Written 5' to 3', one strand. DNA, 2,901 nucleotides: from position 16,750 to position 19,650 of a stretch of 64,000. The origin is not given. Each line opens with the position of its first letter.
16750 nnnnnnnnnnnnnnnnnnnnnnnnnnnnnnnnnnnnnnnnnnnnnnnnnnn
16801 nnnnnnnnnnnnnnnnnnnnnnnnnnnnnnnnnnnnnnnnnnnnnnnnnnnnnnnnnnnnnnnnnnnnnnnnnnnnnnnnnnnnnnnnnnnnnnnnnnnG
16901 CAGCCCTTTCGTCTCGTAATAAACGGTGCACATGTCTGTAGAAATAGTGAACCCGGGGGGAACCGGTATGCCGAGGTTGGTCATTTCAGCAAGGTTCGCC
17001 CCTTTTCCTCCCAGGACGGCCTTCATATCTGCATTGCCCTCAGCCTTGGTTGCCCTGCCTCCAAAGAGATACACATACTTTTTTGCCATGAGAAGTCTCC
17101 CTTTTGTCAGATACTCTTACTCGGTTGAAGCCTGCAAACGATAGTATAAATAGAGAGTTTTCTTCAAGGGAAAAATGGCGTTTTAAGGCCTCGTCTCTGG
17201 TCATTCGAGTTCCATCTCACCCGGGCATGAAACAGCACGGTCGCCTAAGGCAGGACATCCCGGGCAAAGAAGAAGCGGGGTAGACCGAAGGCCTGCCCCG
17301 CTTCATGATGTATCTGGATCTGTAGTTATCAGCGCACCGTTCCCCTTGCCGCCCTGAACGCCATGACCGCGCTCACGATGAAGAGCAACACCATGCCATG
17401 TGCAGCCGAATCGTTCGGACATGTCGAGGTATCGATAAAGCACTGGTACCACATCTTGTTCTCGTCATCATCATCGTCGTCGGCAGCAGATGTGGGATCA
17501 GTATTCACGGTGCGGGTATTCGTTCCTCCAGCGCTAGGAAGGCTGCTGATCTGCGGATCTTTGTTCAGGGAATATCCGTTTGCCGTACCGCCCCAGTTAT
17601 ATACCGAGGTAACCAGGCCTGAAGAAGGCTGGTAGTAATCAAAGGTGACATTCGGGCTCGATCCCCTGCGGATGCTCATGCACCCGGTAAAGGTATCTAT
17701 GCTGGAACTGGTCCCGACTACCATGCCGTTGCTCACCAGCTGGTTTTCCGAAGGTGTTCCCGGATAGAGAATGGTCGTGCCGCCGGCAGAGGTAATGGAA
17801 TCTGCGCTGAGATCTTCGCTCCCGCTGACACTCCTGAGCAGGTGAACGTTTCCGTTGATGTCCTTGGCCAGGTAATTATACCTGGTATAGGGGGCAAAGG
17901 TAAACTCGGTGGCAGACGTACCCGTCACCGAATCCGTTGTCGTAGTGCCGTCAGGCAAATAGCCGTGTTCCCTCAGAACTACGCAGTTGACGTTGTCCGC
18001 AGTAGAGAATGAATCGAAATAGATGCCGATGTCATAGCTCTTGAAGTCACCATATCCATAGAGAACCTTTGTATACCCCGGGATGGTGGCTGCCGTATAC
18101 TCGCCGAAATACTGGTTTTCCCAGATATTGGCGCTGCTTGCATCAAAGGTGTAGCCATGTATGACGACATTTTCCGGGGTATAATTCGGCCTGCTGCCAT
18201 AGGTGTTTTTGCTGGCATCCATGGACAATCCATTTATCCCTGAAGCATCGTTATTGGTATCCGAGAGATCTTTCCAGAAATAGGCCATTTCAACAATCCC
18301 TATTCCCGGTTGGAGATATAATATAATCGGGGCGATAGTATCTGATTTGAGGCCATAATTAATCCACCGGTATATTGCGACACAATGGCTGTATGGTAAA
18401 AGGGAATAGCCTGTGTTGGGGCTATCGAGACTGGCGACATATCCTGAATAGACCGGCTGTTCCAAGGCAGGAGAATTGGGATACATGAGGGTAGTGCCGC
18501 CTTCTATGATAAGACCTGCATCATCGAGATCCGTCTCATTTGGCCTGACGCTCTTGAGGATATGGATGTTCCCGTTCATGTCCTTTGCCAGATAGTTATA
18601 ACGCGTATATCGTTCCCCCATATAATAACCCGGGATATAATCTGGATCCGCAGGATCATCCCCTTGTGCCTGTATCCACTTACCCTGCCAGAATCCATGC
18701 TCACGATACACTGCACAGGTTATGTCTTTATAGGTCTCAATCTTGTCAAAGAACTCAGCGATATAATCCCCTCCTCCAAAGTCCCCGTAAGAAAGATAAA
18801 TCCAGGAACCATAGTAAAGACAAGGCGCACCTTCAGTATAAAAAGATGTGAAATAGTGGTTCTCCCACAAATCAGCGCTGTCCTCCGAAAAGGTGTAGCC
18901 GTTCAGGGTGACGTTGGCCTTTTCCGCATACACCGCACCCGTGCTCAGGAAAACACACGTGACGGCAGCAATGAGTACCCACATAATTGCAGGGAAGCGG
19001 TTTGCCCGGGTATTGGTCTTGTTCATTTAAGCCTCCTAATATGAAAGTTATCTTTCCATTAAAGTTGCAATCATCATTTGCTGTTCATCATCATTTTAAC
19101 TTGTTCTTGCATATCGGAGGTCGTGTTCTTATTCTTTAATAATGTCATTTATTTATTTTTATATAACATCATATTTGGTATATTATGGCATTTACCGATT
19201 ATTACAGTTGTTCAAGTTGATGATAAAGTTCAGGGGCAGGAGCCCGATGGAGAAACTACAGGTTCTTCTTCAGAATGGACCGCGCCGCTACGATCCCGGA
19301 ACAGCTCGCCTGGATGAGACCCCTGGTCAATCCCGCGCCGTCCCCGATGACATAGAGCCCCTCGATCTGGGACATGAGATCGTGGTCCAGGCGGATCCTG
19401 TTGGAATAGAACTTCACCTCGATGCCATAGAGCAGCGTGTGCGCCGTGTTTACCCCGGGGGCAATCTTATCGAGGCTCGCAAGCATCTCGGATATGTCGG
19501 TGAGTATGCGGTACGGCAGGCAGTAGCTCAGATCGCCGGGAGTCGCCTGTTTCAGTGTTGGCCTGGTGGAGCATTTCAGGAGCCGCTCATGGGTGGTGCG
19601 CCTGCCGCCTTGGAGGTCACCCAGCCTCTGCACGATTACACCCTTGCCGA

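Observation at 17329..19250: Secreted tandem-repeat protein with poly-Asp tract and an unusual C-terminal Cys-pair / TM / Arg tail (candidate uncharacterised sorting signal) behind an AT-rich promoter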

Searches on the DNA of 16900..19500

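Call 54: search_rna_families(source=window, start=16900, end=19500, threshold=evalue, max_evalue=1)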
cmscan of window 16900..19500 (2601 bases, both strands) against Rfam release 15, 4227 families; matches with E-value up to 1: 0.
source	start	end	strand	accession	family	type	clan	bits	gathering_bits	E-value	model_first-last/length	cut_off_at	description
